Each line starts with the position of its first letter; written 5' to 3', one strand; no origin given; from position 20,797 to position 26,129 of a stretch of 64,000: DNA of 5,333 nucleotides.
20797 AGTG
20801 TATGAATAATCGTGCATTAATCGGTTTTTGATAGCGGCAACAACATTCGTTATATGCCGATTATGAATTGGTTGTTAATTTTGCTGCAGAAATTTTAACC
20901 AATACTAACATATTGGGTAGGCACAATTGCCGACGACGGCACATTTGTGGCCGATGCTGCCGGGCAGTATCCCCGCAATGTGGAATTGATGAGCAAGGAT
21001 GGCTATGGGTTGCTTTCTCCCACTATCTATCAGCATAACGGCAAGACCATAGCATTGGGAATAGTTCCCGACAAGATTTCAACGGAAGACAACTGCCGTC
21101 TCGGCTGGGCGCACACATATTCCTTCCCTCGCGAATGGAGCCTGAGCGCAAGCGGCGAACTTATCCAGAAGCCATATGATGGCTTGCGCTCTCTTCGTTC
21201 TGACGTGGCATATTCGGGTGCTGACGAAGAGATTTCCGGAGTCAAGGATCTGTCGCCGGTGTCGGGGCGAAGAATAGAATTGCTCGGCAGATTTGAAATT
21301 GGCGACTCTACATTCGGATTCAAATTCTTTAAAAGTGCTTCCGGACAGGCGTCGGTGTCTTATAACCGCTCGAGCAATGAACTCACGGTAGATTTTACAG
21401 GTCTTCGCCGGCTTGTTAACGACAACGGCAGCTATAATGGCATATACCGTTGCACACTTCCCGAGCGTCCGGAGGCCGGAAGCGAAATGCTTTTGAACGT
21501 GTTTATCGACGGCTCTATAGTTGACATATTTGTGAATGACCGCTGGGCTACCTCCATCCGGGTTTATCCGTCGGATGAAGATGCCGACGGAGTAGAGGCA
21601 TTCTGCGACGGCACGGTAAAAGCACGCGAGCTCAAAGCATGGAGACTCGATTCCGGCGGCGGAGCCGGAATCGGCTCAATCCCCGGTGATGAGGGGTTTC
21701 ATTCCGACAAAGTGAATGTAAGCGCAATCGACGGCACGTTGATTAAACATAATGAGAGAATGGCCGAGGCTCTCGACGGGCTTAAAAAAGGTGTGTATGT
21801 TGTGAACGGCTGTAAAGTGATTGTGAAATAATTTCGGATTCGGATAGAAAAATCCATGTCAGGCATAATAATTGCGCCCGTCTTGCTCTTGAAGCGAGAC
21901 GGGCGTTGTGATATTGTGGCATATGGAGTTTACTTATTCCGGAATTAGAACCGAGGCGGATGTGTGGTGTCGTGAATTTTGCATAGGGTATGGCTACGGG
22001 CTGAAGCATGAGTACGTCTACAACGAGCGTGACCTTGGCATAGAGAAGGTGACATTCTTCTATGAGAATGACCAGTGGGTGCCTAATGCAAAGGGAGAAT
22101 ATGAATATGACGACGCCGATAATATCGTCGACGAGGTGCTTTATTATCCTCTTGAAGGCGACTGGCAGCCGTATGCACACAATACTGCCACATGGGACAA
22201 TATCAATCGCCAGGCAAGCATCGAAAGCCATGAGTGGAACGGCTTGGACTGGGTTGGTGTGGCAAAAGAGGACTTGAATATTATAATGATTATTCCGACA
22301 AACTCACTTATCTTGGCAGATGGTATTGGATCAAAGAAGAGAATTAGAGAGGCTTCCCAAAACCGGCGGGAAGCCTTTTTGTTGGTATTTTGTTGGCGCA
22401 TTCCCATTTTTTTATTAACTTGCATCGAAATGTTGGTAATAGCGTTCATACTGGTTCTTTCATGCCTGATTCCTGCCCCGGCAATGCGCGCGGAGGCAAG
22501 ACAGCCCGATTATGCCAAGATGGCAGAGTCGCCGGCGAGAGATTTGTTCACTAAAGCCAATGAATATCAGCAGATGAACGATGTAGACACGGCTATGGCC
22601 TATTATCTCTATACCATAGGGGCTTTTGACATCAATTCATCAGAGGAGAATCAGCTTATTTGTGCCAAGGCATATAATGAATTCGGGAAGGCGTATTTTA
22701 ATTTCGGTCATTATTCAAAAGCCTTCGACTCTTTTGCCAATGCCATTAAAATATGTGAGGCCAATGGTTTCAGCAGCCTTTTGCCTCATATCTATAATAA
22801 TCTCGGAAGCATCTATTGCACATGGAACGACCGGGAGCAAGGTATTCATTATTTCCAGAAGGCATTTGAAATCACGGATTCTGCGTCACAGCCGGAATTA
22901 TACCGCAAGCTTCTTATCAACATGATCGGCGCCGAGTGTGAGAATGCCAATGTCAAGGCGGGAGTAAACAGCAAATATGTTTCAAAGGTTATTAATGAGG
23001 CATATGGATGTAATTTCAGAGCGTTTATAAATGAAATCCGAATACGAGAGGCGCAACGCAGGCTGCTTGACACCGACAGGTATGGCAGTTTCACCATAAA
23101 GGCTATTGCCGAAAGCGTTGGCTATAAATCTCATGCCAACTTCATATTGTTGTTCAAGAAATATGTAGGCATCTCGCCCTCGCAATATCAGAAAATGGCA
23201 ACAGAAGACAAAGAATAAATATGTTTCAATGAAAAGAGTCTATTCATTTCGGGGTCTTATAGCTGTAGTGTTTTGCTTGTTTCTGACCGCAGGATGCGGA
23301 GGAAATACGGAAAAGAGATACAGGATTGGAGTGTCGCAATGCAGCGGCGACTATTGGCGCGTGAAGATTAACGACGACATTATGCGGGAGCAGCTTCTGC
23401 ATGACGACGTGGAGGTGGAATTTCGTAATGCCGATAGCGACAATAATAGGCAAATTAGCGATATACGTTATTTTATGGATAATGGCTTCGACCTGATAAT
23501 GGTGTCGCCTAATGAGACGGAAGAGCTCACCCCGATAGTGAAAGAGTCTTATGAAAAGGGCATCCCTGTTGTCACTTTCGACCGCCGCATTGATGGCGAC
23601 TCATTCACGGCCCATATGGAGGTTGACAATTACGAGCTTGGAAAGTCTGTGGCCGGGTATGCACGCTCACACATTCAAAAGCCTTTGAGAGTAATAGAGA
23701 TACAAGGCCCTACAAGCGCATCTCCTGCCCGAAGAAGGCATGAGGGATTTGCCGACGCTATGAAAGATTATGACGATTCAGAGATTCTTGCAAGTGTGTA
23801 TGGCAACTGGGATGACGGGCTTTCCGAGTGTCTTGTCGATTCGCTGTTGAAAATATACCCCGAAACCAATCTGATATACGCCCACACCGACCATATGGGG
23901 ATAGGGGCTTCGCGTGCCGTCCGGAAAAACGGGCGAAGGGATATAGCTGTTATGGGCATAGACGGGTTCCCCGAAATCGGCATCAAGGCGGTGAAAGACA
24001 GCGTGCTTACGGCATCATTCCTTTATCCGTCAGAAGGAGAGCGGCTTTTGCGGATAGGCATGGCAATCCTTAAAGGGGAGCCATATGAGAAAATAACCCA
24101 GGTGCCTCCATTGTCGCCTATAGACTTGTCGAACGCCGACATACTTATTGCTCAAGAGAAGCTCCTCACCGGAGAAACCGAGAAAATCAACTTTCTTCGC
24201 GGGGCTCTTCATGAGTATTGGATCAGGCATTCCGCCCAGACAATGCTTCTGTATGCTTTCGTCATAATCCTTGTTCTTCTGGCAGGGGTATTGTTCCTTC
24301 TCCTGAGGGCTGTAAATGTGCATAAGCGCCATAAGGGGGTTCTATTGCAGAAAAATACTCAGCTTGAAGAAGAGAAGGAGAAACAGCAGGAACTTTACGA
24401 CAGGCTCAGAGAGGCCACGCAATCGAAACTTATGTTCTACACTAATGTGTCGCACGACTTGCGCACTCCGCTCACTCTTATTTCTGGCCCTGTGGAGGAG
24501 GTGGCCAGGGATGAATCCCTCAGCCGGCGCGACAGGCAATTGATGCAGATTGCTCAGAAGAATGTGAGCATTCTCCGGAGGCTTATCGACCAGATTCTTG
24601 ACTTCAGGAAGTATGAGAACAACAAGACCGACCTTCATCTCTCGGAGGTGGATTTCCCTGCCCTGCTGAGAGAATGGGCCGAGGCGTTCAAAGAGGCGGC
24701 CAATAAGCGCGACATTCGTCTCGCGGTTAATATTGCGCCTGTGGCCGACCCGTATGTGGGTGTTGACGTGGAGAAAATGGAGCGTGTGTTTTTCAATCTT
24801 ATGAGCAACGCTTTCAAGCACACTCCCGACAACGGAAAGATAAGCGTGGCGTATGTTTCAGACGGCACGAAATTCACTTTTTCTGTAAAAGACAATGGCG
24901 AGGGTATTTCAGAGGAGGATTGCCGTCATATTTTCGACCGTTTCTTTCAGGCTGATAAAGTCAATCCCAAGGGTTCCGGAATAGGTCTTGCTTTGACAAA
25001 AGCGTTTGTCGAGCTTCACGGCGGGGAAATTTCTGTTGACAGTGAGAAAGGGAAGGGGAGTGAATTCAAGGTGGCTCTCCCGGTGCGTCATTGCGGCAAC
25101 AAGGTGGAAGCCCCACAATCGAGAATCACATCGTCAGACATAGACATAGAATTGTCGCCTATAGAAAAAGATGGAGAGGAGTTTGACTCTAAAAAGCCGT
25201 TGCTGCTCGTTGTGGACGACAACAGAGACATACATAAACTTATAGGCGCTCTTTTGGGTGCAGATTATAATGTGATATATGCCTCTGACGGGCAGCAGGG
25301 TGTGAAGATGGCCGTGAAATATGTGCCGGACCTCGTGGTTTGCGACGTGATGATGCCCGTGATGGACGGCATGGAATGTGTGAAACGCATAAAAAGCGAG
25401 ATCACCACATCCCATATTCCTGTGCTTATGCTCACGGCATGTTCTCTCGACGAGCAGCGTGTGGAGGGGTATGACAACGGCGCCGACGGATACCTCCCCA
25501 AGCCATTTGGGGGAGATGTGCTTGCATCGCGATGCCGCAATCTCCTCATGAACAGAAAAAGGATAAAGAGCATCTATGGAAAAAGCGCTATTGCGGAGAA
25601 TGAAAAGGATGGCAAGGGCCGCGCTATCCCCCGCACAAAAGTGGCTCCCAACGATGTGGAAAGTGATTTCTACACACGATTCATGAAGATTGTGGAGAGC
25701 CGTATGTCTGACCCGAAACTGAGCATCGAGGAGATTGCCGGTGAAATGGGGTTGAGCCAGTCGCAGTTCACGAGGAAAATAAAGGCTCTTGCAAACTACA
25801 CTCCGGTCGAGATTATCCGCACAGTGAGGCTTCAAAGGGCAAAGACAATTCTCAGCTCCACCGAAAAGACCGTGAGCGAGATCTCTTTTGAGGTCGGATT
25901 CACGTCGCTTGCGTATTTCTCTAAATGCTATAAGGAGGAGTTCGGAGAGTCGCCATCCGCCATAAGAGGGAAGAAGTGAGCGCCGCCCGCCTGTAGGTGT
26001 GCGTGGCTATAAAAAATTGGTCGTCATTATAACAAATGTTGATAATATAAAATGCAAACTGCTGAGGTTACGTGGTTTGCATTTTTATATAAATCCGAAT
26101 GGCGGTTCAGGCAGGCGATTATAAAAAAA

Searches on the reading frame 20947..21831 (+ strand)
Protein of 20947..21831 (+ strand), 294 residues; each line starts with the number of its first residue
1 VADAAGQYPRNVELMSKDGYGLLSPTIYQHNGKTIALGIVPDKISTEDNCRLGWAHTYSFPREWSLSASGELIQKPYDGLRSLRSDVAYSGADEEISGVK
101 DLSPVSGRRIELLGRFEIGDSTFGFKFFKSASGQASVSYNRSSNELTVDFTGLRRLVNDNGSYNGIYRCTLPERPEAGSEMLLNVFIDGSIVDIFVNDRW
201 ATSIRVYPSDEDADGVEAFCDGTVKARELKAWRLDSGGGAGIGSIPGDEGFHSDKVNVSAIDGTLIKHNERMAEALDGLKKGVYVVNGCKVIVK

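Call 7: search_protein_families(library=pfam, proteins=[window:20947-21831:+])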
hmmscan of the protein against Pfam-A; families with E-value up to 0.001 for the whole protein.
window:20947-21831:+ (294 aa): 1 family
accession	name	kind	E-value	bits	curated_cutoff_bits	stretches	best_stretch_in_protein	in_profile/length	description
PF08244.19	Glyco_hydro_32C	-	1.9e-15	57.7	21.9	1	92-232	15-157/158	Glycosyl hydrolases family 32 C terminal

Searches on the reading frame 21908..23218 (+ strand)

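Call 7: search_protein_families(library=pfam, proteins=[window:21908-23218:+])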
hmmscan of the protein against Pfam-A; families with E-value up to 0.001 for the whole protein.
window:21908-23218:+ (436 aa): 7 families
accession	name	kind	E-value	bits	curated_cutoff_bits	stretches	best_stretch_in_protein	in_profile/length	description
PF12833.13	HTH_18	-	3.5e-17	62.9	33.6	1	350-429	4-79/80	Helix-turn-helix domain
PF13181.12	TPR_8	-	3e-11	43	25.7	0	294-322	2-30/34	Tetratricopeptide repeat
PF00165.29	HTH_AraC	-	8.4e-09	35.8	26.6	1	394-428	8-41/42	Bacterial regulatory helix-turn-helix proteins, AraC family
PF00515.34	TPR_1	-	4.1e-08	33.2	27.8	0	295-322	3-30/34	Tetratricopeptide repeat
PF07719.23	TPR_2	-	3.7e-07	30.2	27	0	253-285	1-33/34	Tetratricopeptide repeat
PF13424.12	TPR_12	-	5.6e-06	26.9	30.1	1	253-323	3-75/77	Tetratricopeptide repeat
PF13374.12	TPR_10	-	0.0001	22.7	27.5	0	253-284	2-33/42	Tetratricopeptide repeat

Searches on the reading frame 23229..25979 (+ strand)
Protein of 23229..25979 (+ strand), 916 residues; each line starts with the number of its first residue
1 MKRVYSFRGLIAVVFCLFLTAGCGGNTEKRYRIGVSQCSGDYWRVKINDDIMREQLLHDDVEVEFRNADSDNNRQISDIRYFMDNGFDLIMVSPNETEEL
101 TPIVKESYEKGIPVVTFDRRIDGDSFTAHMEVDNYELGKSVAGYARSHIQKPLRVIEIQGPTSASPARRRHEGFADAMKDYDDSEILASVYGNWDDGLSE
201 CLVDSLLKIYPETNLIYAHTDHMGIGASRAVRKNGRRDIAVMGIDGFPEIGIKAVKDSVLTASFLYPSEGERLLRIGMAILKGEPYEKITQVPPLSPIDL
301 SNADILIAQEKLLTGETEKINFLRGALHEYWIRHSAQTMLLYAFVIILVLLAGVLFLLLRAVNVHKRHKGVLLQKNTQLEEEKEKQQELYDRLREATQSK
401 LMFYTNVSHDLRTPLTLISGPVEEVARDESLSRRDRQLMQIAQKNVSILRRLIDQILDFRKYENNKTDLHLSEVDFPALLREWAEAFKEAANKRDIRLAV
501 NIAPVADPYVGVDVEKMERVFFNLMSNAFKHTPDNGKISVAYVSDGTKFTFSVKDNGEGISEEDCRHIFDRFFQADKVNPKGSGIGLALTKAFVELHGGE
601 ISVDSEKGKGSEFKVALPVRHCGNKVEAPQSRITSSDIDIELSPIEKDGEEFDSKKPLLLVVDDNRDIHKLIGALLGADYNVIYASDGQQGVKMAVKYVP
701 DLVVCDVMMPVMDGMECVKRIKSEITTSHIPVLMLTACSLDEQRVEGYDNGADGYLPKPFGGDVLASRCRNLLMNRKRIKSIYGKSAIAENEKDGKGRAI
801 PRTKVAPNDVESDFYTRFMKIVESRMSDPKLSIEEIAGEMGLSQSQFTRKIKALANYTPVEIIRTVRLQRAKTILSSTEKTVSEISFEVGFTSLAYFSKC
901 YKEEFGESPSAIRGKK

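Call 7: search_protein_families(library=pfam, proteins=[window:23229-25979:+])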
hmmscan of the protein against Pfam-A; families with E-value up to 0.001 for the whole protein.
window:23229-25979:+ (916 aa): 8 families
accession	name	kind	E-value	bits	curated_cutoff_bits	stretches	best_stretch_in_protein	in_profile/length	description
PF13407.12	Peripla_BP_4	-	9.1e-36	124.2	35.1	1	59-284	29-257/258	Periplasmic binding protein domain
PF02518.31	HATPase_c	-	3.1e-27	95.7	26.4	1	513-620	2-110/111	Histidine kinase-, DNA gyrase B-, and HSP90-like ATPase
PF00072.30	Response_reg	-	7.4e-23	81.3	30.2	1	660-768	2-109/111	Response regulator receiver domain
PF12833.13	HTH_18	-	3.7e-20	72.4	33.6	1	836-913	1-78/80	Helix-turn-helix domain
PF00165.29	HTH_AraC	-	2.5e-16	59.8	26.6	2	876-913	2-41/42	Bacterial regulatory helix-turn-helix proteins, AraC family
PF00512.31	HisKA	-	2e-11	44.2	26.9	1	401-464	3-65/66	His Kinase A (phospho-acceptor) domain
PF00532.27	Peripla_BP_1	-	2.3e-10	40.9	22.2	1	60-260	31-239/281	Periplasmic binding proteins and sugar binding domain of LacI family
PF13581.12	HATPase_c_2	-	0.00056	20.4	27.4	0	524-596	39-111/127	Histidine kinase-like ATPase domain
